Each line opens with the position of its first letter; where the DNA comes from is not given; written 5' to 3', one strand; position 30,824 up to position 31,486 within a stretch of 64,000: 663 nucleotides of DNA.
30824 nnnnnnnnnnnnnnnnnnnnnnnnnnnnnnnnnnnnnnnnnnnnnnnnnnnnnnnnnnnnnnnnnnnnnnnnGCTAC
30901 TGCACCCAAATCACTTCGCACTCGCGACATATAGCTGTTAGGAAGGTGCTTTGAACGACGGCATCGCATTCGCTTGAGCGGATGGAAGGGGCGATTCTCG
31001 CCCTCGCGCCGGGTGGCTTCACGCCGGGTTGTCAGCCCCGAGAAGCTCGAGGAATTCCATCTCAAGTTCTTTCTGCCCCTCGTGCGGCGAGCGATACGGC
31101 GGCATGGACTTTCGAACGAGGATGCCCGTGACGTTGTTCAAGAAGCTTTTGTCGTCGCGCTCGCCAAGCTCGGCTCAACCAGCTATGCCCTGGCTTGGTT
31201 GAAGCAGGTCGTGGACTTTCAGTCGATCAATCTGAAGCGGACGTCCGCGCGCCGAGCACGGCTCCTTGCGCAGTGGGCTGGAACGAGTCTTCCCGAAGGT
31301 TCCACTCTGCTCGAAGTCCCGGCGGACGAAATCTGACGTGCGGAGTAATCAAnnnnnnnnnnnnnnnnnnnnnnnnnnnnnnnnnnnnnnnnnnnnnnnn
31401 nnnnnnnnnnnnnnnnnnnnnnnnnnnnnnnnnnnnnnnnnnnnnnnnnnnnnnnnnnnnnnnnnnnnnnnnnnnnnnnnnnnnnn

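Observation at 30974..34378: Paralogous cassettes encoding a sigma-70 region-2-only protein plus a TPR/helical partner, flanking the rhs genes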

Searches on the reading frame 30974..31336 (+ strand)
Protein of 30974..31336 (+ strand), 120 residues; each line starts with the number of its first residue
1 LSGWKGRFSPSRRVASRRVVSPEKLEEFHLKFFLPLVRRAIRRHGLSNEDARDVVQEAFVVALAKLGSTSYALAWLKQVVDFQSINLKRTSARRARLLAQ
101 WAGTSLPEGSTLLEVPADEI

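Call 6: search_protein_families(library=pfam, max_evalue=1, proteins=[window:30974-31336:+])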
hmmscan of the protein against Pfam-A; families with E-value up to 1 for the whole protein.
window:30974-31336:+ (120 aa): 1 family
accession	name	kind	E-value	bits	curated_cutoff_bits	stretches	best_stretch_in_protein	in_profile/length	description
PF04542.20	Sigma70_r2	-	3.5e-06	27.2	24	1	34-93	6-70/71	Sigma-70 region 2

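Call 7: search_protein_families(library=ncbifam, max_evalue=1, proteins=[window:30974-31336:+])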
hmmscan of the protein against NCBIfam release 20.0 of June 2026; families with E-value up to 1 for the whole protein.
window:30974-31336:+ (120 aa): 15 families
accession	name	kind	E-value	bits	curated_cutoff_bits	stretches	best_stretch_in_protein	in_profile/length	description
TIGR02989.1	Sig-70_gvs1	subfamily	8.3e-06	25.8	124.55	1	36-98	13-78/158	RNA polymerase sigma-70 factor, Rhodopirellula/Verrucomicrobium family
NF007214.0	PRK09636.1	subfamily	0.00019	20.7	271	1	38-108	19-86/293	RNA polymerase sigma factor SigJ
TIGR02937.1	sigma70-ECF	superfamily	0.00023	20.8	42.9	1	29-96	6-76/165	sigma-70 family RNA polymerase sigma factor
TIGR02983.1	SigE-fam_strep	subfamily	0.00028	20.8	141.55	1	24-110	7-90/162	SigE family RNA polymerase sigma factor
NF008888.0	PRK11922.1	equivalog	0.00031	20.4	204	1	42-100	48-109/231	RNA polymerase sigma factor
TIGR02957.1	SigX4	subfamily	0.00054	19.2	323.25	1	47-109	20-80/281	RNA polymerase sigma-70 factor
NF007224.0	PRK09642.1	equivalog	0.0031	17.5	212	1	40-98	14-71/160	RNA polymerase sigma factor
TIGR02947.1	SigH_actino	hypoth_equivalog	0.026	14.2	251.55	1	43-95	30-85/193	RNA polymerase sigma-70 factor, TIGR02947 family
NF006089.0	PRK08241.1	subfamily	0.038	13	240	1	47-102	45-103/343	RNA polymerase subunit sigma-70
NF009165.0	PRK12512.1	equivalog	0.066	12.8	198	1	36-65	38-67/184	RNA polymerase sigma factor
NF009185.0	PRK12533.1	equivalog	0.072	12.7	248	1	47-80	52-87/231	RNA polymerase sigma factor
NF009191.0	PRK12539.1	subfamily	0.077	12.5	171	1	38-93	39-98/185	sigma-70 family RNA polymerase sigma factor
TIGR02985.1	Sig70_bacteroi1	subfamily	0.083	13.1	126.4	1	46-95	23-75/162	RNA polymerase sigma-70 factor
TIGR02984.1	Sig-70_plancto1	subfamily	0.085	12.4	183.75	1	29-86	16-78/189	RNA polymerase sigma-70 factor, Planctomycetaceae-specific subfamily 1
NF007222.0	PRK09640.1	equivalog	0.12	11.9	194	1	43-99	45-104/188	RNA polymerase sigma factor SigX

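Call 11: find_homologous_proteins(query=window:30974-31336:+, max_evalue=0.001)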
Query window:30974-31336:+ (120 aa): 87 proteins with E <= 0.001 among 157 candidates.
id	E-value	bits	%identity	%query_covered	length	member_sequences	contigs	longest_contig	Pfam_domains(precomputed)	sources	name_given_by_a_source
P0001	3.1e-60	219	99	89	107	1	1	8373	PF04542.21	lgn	-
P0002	5.8e-32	128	58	89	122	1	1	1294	PF04542.21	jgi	jgi:DNA-directed RNA polymerase specialized sigma24 family protein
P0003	1.1e-31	127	65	83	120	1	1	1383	PF04542.21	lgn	-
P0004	7.8e-31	125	73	68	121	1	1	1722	PF04542.21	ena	-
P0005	2.5e-30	123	67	72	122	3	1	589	PF04542.21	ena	-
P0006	1.7e-29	120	61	83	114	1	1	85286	PF04542.21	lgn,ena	-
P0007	3.4e-29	119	61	78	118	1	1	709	PF04542.21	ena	-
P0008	4.0e-29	119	70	68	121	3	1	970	PF04542.21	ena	-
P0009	4.1e-29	119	67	71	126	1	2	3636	PF04542.21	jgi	jgi:DNA-directed RNA polymerase specialized sigma24 family protein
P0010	8.9e-29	118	67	75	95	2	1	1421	PF04542.21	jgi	-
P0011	1.2e-28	118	66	72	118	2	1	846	PF04542.21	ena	-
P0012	1.6e-28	117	62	78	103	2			PF04542.21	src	-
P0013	2.3e-28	117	65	72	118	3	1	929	PF04542.21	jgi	-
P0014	1.0e-27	115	79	59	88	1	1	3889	PF04542.21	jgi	jgi:DNA-directed RNA polymerase specialized sigma24 family protein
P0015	1.6e-27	114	64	72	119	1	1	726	PF04542.21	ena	-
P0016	1.8e-27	114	63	73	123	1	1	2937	PF04542.21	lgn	-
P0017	2.2e-27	113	56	90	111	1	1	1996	PF04542.21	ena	-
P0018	8.2e-27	112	64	72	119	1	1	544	PF04542.21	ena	-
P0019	1.2e-26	111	63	72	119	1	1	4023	PF04542.21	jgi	jgi:DNA-directed RNA polymerase specialized sigma24 family protein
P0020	1.5e-26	111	61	80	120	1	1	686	PF04542.21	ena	-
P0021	1.6e-26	111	55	84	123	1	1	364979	PF04542.21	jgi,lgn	jgi:DNA-directed RNA polymerase specialized sigma24 family protein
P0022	1.9e-26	110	63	72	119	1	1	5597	PF04542.21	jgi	jgi:DNA-directed RNA polymerase specialized sigma24 family protein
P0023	5.1e-26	109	56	84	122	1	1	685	PF04542.21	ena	-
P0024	6.3e-26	109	66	69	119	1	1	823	PF04542.21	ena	-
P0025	8.2e-26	108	56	92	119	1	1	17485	PF04542.21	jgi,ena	-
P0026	1.3e-25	108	66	68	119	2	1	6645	PF04542.21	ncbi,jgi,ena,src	-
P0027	1.8e-25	107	58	76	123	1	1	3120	PF04542.21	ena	-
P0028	3.8e-25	106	57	85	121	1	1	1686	PF04542.21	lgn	-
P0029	4.0e-25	106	60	79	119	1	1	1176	PF04542.21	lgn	-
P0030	5.9e-25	106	58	84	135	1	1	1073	PF04542.21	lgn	-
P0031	1.8e-24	104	58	88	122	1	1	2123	PF04542.21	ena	-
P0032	1.9e-24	104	63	70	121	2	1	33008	PF04542.21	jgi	jgi:DNA-directed RNA polymerase specialized sigma24 family protein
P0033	5.6e-24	103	65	68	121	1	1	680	PF04542.21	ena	-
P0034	4.5e-23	100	59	76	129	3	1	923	PF04542.21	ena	-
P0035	4.6e-23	100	53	83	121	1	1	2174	PF04542.21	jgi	jgi:DNA-directed RNA polymerase specialized sigma24 family protein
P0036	6.6e-23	99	58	76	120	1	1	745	PF04542.21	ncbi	-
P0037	9.9e-23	99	57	81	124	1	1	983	PF04542.21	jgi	jgi:DNA-directed RNA polymerase specialized sigma24 family protein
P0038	1.1e-22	98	60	70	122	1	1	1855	PF04542.21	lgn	-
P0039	4.1e-22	96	55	88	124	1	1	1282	PF04542.21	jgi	jgi:DNA-directed RNA polymerase specialized sigma24 family protein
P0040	6.4e-22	96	48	96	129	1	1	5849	PF04542.21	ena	-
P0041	6.6e-22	96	49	87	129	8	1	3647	PF04542.21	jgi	jgi:DNA-directed RNA polymerase specialized sigma24 family protein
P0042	9.5e-22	95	53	81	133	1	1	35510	PF04542.21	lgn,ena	-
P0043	1.0e-21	95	56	76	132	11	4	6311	PF04542.21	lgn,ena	-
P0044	1.1e-21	95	50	82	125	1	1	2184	PF04542.21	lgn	-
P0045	1.3e-21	95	59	69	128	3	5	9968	PF04542.21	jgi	jgi:DNA-directed RNA polymerase specialized sigma24 family protein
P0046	1.4e-21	95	60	68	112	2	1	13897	PF04542.21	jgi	jgi:DNA-directed RNA polymerase specialized sigma24 family protein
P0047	2.5e-21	94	58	72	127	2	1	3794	PF04542.21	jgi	jgi:DNA-directed RNA polymerase specialized sigma24 family protein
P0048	5.0e-21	93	55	78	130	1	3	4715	PF04542.21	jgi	jgi:DNA-directed RNA polymerase specialized sigma24 family protein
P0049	5.1e-21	93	59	73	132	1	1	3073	PF04542.21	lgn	-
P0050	5.2e-21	93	58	72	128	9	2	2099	PF04542.21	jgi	jgi:DNA-directed RNA polymerase specialized sigma24 family protein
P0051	5.6e-21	93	56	73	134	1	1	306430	PF04542.21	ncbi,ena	-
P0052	7.3e-21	92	59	68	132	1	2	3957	PF04542.21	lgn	-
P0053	8.7e-21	92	55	74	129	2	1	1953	PF04542.21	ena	-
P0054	8.9e-21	92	44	100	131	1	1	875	PF04542.21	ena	-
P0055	1.0e-20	92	54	75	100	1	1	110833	PF04542.21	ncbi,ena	-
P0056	1.9e-20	91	48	82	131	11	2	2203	PF04542.21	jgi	jgi:DNA-directed RNA polymerase specialized sigma24 family protein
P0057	2.0e-20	91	53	76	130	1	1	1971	PF04542.21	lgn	-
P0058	2.1e-20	91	56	70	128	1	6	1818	PF04542.21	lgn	-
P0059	5.5e-20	90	48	87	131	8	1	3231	PF04542.21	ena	-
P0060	6.0e-20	90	49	81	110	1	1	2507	PF04542.21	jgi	jgi:DNA-directed RNA polymerase specialized sigma24 family protein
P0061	7.6e-20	89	48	91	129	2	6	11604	PF04542.21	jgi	jgi:DNA-directed RNA polymerase specialized sigma24 family protein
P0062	7.8e-20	89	56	68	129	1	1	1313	PF04542.21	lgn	-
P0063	8.0e-20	89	55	72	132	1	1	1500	PF04542.21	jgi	jgi:DNA-directed RNA polymerase specialized sigma24 family protein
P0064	8.6e-20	89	57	68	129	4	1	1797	PF04542.21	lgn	-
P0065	1.0e-19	89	51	80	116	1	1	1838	PF04542.21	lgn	-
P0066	1.4e-19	88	56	68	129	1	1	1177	PF04542.21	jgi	jgi:DNA-directed RNA polymerase specialized sigma24 family protein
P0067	1.4e-19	88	57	68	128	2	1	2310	PF04542.21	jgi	jgi:DNA-directed RNA polymerase specialized sigma24 family protein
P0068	1.7e-19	88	54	74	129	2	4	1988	PF04542.21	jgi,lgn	jgi:RNA polymerase sigma factor (sigma-70 family)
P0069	4.3e-19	87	57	68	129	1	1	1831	PF04542.21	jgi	jgi:DNA-directed RNA polymerase specialized sigma24 family protein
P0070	4.7e-19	87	53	74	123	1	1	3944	PF04542.21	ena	-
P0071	6.0e-19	86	56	68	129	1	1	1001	PF04542.21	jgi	jgi:DNA-directed RNA polymerase specialized sigma24 family protein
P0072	7.1e-19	86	53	72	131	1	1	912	PF04542.21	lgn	-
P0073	1.1e-18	85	53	73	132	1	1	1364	PF04542.21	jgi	-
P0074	1.3e-18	85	52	72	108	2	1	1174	PF04542.21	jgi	-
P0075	1.6e-18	85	54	68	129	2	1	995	PF04542.21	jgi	-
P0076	1.8e-18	85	57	68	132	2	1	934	PF04542.21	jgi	jgi:DNA-directed RNA polymerase specialized sigma24 family protein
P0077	3.8e-18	84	51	78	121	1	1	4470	PF04542.21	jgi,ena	-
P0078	6.8e-18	83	52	68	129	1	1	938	PF04542.21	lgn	-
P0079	8.1e-18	83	56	68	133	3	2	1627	PF04542.21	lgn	-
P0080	9.6e-18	82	56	68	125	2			PF04542.21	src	-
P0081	1.9e-17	81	56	65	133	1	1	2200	PF04542.21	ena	-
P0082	3.9e-17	80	54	68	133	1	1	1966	PF04542.21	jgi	jgi:DNA-directed RNA polymerase specialized sigma24 family protein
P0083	8.5e-17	79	52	76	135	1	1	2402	PF04542.21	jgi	jgi:DNA-directed RNA polymerase specialized sigma24 family protein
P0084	1.1e-16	79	52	70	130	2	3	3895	PF04542.21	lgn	-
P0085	7.8e-15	73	51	57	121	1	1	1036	PF04542.21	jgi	jgi:DNA-directed RNA polymerase specialized sigma24 family protein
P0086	1.0e-14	73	61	51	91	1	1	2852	PF04542.21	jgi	jgi:DNA-directed RNA polymerase specialized sigma24 family protein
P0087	1.6e-13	69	57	57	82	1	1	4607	PF04542.21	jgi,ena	-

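Call 12: find_encoding_contigs(protein=P0021, flank=10000, max_places=3)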
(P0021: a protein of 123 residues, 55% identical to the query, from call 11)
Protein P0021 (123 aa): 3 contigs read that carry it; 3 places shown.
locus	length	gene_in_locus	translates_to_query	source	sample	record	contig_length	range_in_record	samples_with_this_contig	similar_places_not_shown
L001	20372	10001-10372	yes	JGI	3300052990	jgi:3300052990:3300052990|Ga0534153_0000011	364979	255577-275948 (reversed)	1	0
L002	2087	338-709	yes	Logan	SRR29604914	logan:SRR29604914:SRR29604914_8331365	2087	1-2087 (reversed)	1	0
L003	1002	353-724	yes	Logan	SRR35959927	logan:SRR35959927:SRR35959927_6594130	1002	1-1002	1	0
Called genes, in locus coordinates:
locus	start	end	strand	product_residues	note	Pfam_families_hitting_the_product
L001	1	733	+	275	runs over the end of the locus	PF00481:PP2C, PF13672:PP2C_2, PF07228:SpoIIE (weak)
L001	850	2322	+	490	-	-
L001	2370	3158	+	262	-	PF18306:LDcluster4 (weak), PF03641:Lysine_decarbox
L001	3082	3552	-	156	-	PF00293:NUDIX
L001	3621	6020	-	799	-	PF00270:DEAD (weak), PF06733:DEAD_2, PF13307:Helicase_C_2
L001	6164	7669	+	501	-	PF02113:Peptidase_S13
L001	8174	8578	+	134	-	-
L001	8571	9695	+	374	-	PF13424:TPR_12 (faint)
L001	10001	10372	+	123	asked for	PF04542:Sigma70_r2 (weak)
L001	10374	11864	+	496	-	PF13176:TPR_7 (faint), PF07719:TPR_2 (faint), PF13181:TPR_8 (faint), PF13424:TPR_12 (faint), PF13414:TPR_11 (faint)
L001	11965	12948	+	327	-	-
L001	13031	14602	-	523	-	PF01564:Spermine_synth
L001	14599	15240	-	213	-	-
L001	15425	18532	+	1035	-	PF07494:Reg_prop (faint), PF08450:SGL (faint), PF07495:Y_Y_Y, PF00990:GGDEF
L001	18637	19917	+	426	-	PF07228:SpoIIE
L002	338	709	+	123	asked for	PF04542:Sigma70_r2 (weak)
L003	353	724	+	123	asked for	PF04542:Sigma70_r2 (weak)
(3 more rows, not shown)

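Call 13: find_encoding_contigs(protein=P0051, flank=10000, max_places=3)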
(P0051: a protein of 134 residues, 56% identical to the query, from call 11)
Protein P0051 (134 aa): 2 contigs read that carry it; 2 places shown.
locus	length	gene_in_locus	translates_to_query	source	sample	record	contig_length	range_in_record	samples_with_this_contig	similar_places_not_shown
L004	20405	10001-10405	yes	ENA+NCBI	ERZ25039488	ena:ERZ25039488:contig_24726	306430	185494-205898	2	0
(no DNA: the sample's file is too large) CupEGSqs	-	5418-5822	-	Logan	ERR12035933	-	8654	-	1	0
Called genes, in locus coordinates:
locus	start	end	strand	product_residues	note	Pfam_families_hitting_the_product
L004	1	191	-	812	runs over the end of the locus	PF00270:DEAD (weak), PF06733:DEAD_2, PF13307:Helicase_C_2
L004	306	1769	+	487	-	PF02113:Peptidase_S13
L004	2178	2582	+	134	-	-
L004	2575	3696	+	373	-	-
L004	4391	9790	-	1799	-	PF05593:RHS_repeat (faint), PF25023:TEN_YD-shell (faint)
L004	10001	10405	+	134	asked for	PF04542:Sigma70_r2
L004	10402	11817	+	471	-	PF07719:TPR_2 (faint), PF13428:TPR_14 (faint)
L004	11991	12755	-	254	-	PF13328:HD_4 (weak), PF20680:DUF6817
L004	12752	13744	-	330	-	PF00535:Glycos_transf_2, PF13641:Glyco_tranf_2_3 (weak)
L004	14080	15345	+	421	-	PF05728:UPF0227, PF12697:Abhydrolase_6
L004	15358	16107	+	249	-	-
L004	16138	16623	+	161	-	-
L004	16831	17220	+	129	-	-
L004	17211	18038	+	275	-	PF02633:Creatininase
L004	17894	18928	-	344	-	-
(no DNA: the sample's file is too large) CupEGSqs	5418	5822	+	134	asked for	PF04542:Sigma70_r2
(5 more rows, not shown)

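Call 14: find_encoding_contigs(protein=P0055, flank=10000, max_places=3)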
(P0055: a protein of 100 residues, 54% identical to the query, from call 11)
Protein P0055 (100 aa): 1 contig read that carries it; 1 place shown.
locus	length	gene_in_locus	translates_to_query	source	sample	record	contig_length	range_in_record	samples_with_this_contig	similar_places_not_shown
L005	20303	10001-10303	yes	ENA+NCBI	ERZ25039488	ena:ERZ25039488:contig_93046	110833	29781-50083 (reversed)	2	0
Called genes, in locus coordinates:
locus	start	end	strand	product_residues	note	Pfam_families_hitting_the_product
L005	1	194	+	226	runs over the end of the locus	-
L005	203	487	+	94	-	-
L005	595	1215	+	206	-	PF00226:DnaJ, PF07719:TPR_2 (faint), PF00515:TPR_1 (faint), PF13371:TPR_9 (faint), PF13432:TPR_16 (weak)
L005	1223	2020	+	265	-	PF00481:PP2C, PF13672:PP2C_2, PF07228:SpoIIE (weak)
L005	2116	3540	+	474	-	-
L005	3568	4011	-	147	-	PF00293:NUDIX, PF14815:NUDIX_4 (faint)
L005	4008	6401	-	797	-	PF04851:ResIII (faint), PF00270:DEAD, PF06733:DEAD_2, PF13307:Helicase_C_2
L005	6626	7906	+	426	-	PF02113:Peptidase_S13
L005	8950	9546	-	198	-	-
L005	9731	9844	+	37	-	-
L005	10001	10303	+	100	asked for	PF04542:Sigma70_r2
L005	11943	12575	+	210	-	PF05728:UPF0227, PF12146:Hydrolase_4 (faint), PF12697:Abhydrolase_6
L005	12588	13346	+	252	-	-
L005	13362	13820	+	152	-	-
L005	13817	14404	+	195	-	PF04199:Cyclase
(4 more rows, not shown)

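Call 15: find_encoding_contigs(protein=P0006, flank=10000, max_places=2)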
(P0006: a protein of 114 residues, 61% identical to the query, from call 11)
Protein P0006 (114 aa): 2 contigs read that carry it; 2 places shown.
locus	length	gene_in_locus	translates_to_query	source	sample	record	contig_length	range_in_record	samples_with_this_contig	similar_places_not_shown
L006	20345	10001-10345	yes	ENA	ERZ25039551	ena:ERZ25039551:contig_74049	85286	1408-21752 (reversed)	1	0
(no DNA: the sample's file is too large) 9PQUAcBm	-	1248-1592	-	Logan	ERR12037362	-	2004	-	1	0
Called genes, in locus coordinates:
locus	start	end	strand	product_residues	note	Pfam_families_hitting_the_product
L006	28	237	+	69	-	-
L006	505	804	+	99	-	-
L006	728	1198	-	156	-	PF00293:NUDIX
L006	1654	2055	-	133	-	PF13307:Helicase_C_2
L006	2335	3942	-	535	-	PF00270:DEAD, PF06733:DEAD_2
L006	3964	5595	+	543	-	PF02113:Peptidase_S13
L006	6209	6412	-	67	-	PF15919:HicB_lk_antitox, PF21748:UPF0150 (weak)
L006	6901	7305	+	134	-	-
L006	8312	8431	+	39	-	-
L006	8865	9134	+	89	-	-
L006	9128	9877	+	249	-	-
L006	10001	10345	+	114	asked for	PF04542:Sigma70_r2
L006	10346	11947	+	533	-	PF13424:TPR_12 (faint)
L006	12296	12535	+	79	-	PF08681:TacA1 (weak)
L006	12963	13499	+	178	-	PF12697:Abhydrolase_6 (faint)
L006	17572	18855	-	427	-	PF04542:Sigma70_r2, PF08281:Sigma70_r4_2, PF20239:DUF6596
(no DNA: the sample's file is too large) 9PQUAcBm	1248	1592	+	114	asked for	PF04542:Sigma70_r2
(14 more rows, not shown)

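Call 16: find_encoding_contigs(protein=P0042, flank=10000, max_places=2)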
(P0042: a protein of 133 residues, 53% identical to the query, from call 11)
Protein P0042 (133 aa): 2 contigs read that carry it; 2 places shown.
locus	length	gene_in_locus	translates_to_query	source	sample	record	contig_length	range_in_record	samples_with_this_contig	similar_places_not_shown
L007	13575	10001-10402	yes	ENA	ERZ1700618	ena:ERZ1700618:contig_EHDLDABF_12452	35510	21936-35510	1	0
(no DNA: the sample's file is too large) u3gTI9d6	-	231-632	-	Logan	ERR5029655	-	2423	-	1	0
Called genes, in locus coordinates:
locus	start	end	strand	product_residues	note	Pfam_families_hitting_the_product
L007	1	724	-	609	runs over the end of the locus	PF00270:DEAD (weak), PF06733:DEAD_2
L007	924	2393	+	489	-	PF02113:Peptidase_S13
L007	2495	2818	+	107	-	PF13560:HTH_31, PF01381:HTH_3, PF12844:HTH_19 (weak)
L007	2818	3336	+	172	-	-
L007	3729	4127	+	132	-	-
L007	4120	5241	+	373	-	PF13424:TPR_12 (faint)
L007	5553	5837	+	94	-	-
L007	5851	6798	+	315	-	-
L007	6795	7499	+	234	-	-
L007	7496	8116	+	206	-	PF00005:ABC_tran, PF13304:AAA_21 (faint)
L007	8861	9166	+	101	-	-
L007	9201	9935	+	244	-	PF13620:CarboxypepD_reg (faint), PF10670:DUF4198 (faint)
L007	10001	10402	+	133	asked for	PF04542:Sigma70_r2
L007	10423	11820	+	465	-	PF13181:TPR_8 (faint), PF17874:TPR_MalT (faint), PF07719:TPR_2 (faint)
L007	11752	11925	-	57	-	-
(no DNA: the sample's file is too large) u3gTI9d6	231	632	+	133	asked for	PF04542:Sigma70_r2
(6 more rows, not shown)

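Call 17: find_encoding_contigs(protein=P0032, flank=10000, max_places=2)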
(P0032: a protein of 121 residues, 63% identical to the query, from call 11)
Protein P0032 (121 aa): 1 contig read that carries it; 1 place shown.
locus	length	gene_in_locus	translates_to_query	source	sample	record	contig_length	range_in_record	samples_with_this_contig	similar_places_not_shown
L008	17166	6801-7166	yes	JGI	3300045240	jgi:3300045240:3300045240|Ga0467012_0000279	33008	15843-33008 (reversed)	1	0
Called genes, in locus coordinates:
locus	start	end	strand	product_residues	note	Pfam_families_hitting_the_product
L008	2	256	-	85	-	?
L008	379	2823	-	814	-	PF00270:DEAD, PF04851:ResIII (faint), PF06733:DEAD_2, PF13307:Helicase_C_2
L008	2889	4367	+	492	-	PF02113:Peptidase_S13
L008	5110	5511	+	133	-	-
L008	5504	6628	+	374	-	PF13424:TPR_12 (faint), PF07719:TPR_2 (faint), PF00515:TPR_1 (faint)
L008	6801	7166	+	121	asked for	PF04542:Sigma70_r2 (weak)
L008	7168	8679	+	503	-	PF07719:TPR_2 (faint), PF13181:TPR_8 (faint), PF00515:TPR_1 (faint), PF13374:TPR_10 (faint), PF17874:TPR_MalT (weak), PF13414:TPR_11 (faint), PF13424:TPR_12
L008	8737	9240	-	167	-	PF19502:DUF6036 (faint)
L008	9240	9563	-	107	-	PF13560:HTH_31, PF01381:HTH_3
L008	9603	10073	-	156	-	-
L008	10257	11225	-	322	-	-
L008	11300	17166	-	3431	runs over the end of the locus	PF07495:Y_Y_Y (faint), PF17957:Big_7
